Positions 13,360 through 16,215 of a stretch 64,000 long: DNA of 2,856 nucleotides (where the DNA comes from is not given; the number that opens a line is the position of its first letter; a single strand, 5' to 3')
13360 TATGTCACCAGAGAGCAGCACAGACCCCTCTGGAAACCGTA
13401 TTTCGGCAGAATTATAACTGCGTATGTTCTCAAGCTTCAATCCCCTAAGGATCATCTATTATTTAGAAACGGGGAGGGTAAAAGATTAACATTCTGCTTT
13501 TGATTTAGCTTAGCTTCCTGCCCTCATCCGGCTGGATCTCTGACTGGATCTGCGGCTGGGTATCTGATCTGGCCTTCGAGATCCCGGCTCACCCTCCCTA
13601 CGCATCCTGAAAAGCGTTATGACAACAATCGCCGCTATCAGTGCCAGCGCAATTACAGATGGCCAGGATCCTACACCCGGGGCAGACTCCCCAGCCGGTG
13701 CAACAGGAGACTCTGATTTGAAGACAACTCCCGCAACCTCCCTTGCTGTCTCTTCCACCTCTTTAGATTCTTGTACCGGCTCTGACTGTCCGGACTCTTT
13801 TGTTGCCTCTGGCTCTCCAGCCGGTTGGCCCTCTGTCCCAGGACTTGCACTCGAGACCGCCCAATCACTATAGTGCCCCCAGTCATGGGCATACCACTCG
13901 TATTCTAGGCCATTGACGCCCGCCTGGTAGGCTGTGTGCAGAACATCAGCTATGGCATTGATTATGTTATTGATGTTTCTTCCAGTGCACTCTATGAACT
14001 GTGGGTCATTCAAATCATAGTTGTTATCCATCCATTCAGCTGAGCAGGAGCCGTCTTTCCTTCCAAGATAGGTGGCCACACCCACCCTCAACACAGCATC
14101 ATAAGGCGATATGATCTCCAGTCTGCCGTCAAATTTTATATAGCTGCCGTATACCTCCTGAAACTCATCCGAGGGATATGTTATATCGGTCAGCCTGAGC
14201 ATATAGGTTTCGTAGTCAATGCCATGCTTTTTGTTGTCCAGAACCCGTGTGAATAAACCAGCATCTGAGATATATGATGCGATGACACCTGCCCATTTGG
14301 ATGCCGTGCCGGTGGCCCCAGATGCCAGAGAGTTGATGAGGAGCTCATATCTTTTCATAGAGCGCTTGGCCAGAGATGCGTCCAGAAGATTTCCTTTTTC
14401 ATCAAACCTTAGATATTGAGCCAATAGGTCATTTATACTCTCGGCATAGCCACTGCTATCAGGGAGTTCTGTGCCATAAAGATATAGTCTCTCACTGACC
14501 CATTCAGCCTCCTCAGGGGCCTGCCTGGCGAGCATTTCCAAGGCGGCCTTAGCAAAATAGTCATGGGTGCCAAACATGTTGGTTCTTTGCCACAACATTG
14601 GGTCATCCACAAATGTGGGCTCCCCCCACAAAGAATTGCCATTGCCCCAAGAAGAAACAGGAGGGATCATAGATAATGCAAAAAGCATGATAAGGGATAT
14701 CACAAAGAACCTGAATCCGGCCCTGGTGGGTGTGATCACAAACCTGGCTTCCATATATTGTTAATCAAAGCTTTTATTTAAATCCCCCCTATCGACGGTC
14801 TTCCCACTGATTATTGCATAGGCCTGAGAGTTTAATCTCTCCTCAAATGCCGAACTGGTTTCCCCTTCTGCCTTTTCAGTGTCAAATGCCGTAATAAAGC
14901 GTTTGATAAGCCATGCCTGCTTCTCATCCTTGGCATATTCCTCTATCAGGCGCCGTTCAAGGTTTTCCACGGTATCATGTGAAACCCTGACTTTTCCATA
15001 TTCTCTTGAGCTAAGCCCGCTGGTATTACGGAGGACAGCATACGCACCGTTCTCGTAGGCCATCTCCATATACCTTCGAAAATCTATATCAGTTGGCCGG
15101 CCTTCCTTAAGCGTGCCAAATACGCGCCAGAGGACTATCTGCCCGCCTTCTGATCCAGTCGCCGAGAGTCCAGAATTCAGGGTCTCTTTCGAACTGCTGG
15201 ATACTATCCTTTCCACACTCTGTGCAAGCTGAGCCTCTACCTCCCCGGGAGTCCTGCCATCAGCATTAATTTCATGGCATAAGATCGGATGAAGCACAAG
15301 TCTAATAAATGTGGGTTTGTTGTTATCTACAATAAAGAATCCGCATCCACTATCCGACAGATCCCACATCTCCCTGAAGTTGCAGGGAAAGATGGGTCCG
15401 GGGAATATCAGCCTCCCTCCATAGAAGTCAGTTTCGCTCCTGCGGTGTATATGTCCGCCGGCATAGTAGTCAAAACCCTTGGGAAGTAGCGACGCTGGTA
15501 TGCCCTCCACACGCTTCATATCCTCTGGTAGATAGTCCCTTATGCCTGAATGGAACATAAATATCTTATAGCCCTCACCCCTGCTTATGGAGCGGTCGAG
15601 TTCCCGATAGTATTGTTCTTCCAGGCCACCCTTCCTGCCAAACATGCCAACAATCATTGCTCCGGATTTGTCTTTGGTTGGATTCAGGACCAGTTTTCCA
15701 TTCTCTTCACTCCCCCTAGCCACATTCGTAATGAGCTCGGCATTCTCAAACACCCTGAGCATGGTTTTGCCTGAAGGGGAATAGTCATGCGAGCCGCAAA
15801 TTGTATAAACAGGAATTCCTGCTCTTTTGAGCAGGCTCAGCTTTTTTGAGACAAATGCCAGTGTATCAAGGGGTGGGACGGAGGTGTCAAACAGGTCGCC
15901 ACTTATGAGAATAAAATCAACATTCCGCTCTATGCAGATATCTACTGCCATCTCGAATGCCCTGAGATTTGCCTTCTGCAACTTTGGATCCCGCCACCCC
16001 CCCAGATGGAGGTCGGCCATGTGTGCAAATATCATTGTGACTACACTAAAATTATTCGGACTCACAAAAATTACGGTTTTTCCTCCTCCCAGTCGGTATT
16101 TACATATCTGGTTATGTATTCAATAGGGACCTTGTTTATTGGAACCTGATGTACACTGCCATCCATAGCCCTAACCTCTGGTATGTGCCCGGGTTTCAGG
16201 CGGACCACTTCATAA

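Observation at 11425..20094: Every junction of the nurA-herA-mre11-rad50 operon carries an extra gene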

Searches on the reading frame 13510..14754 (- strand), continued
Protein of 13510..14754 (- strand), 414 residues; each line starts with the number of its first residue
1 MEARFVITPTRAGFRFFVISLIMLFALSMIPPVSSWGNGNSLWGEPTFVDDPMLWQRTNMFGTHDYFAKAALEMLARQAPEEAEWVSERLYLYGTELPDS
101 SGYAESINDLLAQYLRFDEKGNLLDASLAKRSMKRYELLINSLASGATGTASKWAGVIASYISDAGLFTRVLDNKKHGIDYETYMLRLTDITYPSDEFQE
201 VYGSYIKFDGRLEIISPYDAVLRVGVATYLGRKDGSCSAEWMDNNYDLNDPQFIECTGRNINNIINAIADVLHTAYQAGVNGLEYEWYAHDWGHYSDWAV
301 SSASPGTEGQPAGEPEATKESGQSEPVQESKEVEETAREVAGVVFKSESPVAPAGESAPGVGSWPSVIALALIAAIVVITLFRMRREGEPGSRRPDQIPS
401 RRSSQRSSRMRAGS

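Call 73: search_solved_structures(query=A7, max_evalue=10, show_alignments=2)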
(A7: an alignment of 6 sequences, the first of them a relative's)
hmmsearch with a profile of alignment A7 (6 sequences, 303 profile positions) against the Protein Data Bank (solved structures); distinct sequences matched with E-value up to 10: 6.
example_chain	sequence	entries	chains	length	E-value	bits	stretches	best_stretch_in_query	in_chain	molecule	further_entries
2fgn_A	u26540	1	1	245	0.037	16.5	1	42-181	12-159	Phospholipase C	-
1p5x_A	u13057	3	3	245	0.095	15.2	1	42-181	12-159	Phospholipase C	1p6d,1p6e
2huc_A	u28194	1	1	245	0.1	15.1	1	42-181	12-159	Phospholipase C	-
1ah7_A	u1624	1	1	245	0.12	14.9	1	42-181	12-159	PHOSPHOLIPASE C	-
2ffz_A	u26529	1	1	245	0.12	14.8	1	42-181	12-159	Phospholipase C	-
8cqm_A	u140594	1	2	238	0.39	13.2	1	35-181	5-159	Phospholipase C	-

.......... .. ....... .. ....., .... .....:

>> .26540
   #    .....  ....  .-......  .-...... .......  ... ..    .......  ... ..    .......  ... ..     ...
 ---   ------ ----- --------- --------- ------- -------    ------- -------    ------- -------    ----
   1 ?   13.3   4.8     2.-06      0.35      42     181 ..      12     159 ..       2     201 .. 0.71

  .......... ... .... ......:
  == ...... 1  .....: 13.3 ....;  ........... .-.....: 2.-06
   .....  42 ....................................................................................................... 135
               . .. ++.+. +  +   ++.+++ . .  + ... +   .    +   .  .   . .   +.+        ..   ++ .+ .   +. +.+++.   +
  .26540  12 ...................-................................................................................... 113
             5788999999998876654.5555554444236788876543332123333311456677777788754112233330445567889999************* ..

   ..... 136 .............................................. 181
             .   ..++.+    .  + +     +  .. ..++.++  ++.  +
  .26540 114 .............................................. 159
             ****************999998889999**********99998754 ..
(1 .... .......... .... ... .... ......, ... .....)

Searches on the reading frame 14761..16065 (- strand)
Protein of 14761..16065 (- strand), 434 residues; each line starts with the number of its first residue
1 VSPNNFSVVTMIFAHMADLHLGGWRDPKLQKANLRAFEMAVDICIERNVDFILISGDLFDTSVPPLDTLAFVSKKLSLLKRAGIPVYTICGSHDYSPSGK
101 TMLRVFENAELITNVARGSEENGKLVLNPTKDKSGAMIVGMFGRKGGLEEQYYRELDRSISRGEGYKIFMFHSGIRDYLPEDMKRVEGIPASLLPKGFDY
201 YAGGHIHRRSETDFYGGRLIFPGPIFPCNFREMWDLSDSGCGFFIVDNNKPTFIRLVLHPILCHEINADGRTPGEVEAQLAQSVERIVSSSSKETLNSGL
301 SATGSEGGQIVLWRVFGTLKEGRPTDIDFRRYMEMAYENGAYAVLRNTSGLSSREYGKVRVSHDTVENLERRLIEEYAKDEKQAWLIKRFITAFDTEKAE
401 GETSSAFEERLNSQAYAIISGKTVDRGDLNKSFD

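Call 3: search_protein_families(library=pfam, proteins=[window:14761-16065:-], max_evalue=0.01)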
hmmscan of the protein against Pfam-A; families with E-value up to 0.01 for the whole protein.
window:14761-16065:- (434 aa): 2 families
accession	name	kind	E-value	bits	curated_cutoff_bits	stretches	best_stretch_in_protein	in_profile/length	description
PF00149.33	Metallophos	-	1.6e-14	55.2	21.5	1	13-208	3-190/191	Calcineurin-like phosphoesterase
PF12850.12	Metallophos_2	-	8.2e-07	29.6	27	1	11-230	1-140/154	Calcineurin-like phosphoesterase superfamily domain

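Call 4: search_protein_families(library=ncbifam, proteins=[window:14761-16065:-], max_evalue=0.01)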
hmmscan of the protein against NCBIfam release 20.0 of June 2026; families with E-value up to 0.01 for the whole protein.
window:14761-16065:- (434 aa): 8 families
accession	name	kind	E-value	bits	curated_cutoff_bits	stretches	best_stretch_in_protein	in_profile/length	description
NF041029.1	Mre11_Pyroc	equivalog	1.8e-37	129.2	600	1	11-272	1-291/438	DNA double-strand break repair protein Mre11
NF041031.1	Mre11_Sulfo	equivalog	1.9e-24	86.7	500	1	14-221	3-205/374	DNA double-strand break repair protein Mre11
TIGR00619.1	sbcd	subfamily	2e-13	50.7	77.65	1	15-107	5-99/252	exonuclease subunit SbcD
NF041030.1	Mre11_Halo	equivalog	5.6e-10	38.9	550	1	14-117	5-109/361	DNA double-strand break repair protein Mre11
NF008206.2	PRK10966.1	equivalog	9.4e-09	34.8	450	1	13-138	3-130/380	exonuclease subunit SbcD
TIGR00583.1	mre11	equivalog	1.5e-07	30.7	434.6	1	17-76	10-70/405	DNA repair protein (mre11)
NF041753.2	sbcd_Staph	equivalog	1.7e-05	23.8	480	1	13-96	3-88/375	exonuclease subunit SbcD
NF041754.1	sbcd_Bac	equivalog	0.00023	20.5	750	1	13-95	3-87/390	exonuclease subunit SbcD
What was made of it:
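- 14761..16035 (-): mre11 (424 aa from ATG 16035). Metallophos at E 1.6e-14 plus Mre11 NCBIfam models (calls 3, 4).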

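Call 7: search_protein_families(library=padloc, proteins=[window:14761-16065:-], max_evalue=1)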
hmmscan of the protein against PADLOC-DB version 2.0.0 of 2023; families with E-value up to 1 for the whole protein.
window:14761-16065:- (434 aa): 1 family
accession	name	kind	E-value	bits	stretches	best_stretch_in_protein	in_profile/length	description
PDLC00736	Effector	-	0.00071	16.6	1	15-97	7-88/561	Endonuclease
